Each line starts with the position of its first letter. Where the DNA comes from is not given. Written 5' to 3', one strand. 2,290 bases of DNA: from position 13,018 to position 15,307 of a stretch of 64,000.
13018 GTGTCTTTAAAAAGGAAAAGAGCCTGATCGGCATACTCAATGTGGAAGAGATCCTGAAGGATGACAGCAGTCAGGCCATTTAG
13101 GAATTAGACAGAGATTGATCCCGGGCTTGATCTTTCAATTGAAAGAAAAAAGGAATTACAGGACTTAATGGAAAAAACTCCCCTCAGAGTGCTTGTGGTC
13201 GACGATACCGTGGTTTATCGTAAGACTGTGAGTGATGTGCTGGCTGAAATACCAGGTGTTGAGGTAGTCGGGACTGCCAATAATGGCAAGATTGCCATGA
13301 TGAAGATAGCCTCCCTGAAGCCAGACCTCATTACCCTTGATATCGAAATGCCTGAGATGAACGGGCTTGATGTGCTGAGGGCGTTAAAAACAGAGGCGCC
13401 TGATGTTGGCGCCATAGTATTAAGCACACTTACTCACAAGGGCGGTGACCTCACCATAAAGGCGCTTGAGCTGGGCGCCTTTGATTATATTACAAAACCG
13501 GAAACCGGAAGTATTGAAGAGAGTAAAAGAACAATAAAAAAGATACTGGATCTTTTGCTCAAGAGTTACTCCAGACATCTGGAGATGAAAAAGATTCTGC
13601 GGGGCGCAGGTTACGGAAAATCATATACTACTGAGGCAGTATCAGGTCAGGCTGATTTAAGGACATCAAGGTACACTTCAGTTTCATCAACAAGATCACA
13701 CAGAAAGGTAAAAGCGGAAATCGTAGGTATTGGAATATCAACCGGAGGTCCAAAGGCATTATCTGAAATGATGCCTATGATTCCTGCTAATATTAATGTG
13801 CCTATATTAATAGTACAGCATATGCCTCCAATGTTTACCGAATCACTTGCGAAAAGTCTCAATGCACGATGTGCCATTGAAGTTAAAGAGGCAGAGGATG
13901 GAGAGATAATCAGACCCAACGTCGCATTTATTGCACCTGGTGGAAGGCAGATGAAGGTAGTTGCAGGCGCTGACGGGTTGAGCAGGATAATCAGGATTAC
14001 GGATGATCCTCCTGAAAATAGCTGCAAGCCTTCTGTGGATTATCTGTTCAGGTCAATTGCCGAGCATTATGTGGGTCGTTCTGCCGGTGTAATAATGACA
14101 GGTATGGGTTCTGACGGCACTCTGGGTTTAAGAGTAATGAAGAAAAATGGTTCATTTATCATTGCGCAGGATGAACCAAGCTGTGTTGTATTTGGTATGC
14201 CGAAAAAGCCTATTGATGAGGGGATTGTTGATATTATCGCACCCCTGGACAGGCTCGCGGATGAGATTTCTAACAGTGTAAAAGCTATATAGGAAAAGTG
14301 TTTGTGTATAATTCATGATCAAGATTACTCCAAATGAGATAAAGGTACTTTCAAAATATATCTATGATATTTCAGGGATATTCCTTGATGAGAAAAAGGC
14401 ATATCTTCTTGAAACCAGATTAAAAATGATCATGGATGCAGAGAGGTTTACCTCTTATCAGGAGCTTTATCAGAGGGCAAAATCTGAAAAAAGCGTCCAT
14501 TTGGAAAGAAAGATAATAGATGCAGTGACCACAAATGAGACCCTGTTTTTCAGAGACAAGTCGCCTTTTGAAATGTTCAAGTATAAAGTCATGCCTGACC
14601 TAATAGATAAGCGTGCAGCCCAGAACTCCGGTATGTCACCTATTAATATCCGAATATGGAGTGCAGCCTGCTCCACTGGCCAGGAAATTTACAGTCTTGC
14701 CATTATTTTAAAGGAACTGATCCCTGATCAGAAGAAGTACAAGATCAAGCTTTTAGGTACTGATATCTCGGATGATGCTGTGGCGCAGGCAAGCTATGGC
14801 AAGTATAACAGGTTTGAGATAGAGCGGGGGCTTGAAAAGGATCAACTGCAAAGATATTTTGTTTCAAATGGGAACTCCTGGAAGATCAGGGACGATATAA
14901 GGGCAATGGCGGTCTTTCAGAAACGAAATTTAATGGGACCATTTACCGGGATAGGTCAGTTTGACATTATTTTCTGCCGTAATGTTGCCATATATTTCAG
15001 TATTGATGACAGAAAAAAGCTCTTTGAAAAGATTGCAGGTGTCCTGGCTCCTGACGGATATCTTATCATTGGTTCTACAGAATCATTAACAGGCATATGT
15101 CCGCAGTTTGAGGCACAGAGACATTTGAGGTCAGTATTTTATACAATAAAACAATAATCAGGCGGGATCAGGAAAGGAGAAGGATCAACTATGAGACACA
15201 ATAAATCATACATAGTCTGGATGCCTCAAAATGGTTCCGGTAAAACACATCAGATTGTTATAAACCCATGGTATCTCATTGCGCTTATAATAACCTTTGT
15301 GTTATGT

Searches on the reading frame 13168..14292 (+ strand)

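Call 78: search_protein_families(library=pfam, proteins=[window:13168-14292:+], max_evalue=0.00001)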
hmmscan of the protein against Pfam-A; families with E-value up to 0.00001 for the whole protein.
window:13168-14292:+ (374 aa): 2 families
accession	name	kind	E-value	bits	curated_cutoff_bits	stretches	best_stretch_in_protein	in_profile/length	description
PF01339.22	CheB_methylest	-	7.7e-64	215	24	1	186-367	1-174/174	CheB methylesterase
PF00072.30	Response_reg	-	2.2e-23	83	30.2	1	8-112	1-101/111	Response regulator receiver domain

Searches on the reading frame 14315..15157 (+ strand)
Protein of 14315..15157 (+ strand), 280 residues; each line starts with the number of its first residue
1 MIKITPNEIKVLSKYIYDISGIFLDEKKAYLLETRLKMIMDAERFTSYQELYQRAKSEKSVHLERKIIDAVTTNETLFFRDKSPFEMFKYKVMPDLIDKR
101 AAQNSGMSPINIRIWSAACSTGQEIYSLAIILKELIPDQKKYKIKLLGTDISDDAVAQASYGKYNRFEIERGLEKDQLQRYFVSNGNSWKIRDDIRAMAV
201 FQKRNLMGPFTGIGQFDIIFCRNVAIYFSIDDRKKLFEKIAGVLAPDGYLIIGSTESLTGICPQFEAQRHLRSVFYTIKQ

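Call 78: search_protein_families(library=pfam, proteins=[window:14315-15157:+], max_evalue=0.00001)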
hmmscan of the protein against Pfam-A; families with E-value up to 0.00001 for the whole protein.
window:14315-15157:+ (280 aa): 4 families
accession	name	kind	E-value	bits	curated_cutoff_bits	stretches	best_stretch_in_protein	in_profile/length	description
PF01739.24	CheR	-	2.8e-54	184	27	1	74-265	1-186/195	CheR methyltransferase, SAM binding domain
PF03705.20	CheR_N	-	7.4e-09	35.6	27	1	8-57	2-51/53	CheR methyltransferase, all-alpha domain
PF08241.18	Methyltransf_11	-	1.1e-07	32.8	21.2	0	209-252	55-95/95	Methyltransferase domain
PF08242.18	Methyltransf_12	-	3.2e-06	28.2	30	0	139-250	18-98/98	Methyltransferase domain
